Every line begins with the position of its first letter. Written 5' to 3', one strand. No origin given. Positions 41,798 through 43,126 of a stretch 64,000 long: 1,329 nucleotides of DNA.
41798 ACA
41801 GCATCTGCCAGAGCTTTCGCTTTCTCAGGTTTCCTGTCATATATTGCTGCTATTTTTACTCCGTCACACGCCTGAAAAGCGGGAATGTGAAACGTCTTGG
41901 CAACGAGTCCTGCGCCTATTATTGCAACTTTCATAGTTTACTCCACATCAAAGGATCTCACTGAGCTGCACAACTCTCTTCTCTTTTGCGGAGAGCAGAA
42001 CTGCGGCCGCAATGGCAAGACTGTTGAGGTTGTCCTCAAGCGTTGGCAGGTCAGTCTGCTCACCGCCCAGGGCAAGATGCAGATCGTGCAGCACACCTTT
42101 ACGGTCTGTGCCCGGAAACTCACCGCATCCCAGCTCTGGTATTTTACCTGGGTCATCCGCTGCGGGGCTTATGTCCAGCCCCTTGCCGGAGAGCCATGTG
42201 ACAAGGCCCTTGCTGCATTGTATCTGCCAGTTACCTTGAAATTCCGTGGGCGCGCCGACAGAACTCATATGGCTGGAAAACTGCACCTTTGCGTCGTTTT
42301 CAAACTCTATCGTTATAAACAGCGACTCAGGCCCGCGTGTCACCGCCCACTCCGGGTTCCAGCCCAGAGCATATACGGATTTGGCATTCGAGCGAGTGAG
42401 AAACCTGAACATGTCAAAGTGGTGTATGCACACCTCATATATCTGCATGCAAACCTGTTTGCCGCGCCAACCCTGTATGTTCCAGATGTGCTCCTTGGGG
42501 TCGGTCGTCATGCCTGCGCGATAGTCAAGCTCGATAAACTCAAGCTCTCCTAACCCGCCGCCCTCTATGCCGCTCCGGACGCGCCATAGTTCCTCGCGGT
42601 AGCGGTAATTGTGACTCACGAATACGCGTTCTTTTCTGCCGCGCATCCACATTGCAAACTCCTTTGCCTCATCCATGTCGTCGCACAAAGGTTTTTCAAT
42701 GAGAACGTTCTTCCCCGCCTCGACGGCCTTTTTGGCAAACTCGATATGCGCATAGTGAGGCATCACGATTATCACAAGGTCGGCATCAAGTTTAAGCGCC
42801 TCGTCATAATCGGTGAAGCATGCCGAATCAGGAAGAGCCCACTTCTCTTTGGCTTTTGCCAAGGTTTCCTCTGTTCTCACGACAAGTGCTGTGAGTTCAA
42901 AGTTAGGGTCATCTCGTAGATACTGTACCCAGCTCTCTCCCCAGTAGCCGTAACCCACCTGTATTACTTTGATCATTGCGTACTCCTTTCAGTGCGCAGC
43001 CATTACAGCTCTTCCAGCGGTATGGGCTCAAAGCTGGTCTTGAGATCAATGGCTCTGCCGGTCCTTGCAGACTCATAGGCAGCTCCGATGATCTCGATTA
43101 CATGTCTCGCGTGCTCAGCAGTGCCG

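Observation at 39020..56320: Lower-G+C island of about 17 kb carrying a self-contained carbohydrate locus with its own regulators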

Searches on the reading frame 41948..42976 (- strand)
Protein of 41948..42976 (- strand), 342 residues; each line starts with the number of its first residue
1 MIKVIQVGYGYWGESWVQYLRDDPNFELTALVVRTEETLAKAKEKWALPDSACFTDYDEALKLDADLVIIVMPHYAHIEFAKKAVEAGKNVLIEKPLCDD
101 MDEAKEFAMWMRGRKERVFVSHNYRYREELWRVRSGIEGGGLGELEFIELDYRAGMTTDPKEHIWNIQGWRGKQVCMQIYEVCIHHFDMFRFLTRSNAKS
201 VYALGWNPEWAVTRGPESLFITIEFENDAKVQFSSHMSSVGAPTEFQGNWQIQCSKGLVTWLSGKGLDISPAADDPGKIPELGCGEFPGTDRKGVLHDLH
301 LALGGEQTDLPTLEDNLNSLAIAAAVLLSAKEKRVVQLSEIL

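Call 7: search_protein_families(library=pfam, proteins=[window:41948-42976:-])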
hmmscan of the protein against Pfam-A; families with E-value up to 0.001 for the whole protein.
window:41948-42976:- (342 aa): 5 families
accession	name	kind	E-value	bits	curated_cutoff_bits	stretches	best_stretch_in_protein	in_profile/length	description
PF01408.29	GFO_IDH_MocA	-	7.7e-19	69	24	1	3-122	2-120/120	Oxidoreductase family, NAD-binding Rossmann fold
PF02894.22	GFO_IDH_MocA_C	-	2.7e-14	53.9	22.9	1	136-338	3-218/218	Oxidoreductase family, C-terminal alpha/beta domain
PF22725.1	GFO_IDH_MocA_C3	-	3e-11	43.8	27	1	132-258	3-122/124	GFO/IDH/MocA C-terminal domain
PF01118.30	Semialdhyde_dh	-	1.5e-06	29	26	1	8-91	6-93/121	Semialdehyde dehydrogenase, NAD binding domain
PF03447.22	NAD_binding_3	-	0.00021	22.4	24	1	8-93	1-87/116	Homoserine dehydrogenase, NAD binding domain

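Call 21: search_protein_families(library=ncbifam, proteins=[window:41948-42976:-], max_evalue=0.00001)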
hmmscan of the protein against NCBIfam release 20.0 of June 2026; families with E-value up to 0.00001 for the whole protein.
window:41948-42976:- (342 aa): 8 families
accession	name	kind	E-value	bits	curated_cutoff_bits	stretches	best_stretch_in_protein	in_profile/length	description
TIGR04380.1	myo_inos_iolG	equivalog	1.2e-22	80.3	355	1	2-229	2-223/330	inositol 2-dehydrogenase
NF040723.1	UDP-GlcNAcDh_Arch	equivalog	2.3e-18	66.8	450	1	3-207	2-190/302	UDP-N-acetylglucosamine 3-dehydrogenase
NF052479.1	LevoglcsnDh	equivalog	3.9e-14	52.1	650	1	33-196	43-204/386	levoglucosan dehydrogenase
NF007574.0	PRK10206.1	equivalog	1.1e-12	47.7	352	1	40-150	39-151/345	oxidoreductase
NF008607.0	PRK11579.1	subfamily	2e-12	46.8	330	1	2-151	5-151/346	oxidoreductase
NF041392.1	XylDh_Gfo6_Halo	equivalog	3.6e-11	42.4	350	1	3-235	18-254/350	D-xylose 1-dehydrogenase Gfo6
NF052679.1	InsChiInosDhIolG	equivalog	7.4e-07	28.5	540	1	37-201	39-192/343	bifunctional inositol 2-dehydrogenase/D-chiro-inositol 1-dehydrogenase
NF058563.1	BT_2159_fam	equivalog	8.7e-07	28.3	650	1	2-151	1-149/350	disaccharide 3-dehydrogenase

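Call 32: search_solved_structures(query=window:41948-42976:-, max_evalue=0.00001)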
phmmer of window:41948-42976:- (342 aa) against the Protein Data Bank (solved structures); distinct sequences matched with E-value up to 0.00001: 39.
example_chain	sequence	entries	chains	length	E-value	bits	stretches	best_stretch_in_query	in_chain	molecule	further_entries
3e82_A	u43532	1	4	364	4e-15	58.8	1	2-151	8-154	Putative oxidoreductase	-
3hnp_A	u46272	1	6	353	1.8e-13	53.3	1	16-157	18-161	Oxidoreductase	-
1zh8_A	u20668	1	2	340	7e-13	51.4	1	26-194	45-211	oxidoreductase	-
9m37_A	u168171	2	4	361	5.1e-12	48.6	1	2-252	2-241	P581a DgpA2 and isoorientin complex structure | Gfo/Idh/MocA family protein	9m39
3f4l_A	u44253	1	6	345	1.4e-11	47.1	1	42-150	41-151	Putative oxidoreductase yhhX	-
3i23_A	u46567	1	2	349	3.7e-11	45.7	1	56-162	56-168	Oxidoreductase, Gfo/Idh/MocA family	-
3fd8_A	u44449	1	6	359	3.9e-11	45.7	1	56-162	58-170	Oxidoreductase, Gfo/Idh/MocA family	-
8qc2_A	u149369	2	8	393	2.8e-10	42.8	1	7-206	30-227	Gfo/Idh/MocA family oxidoreductase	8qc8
3fhl_A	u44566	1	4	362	3.1e-10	42.7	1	8-152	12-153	Putative oxidoreductase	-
9m3d_B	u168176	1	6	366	3.7e-10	42.4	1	27-150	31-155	DgpA1 from W974-1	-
4hkt_A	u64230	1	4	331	7.4e-10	41.5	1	62-336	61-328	Inositol 2-dehydrogenase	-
3db2_A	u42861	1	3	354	7.9e-10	41.4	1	4-198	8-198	putative NADPH-dependent oxidoreductase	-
6a3f_A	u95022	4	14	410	1.1e-09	40.9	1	63-216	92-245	Putative dehydrogenase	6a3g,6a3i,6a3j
5a02_A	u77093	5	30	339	1.1e-09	40.9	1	8-201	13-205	ALDOSE-ALDOSE OXIDOREDUCTASE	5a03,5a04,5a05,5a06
3e18_A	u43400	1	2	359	2.7e-09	39.6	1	4-233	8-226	oxidoreductase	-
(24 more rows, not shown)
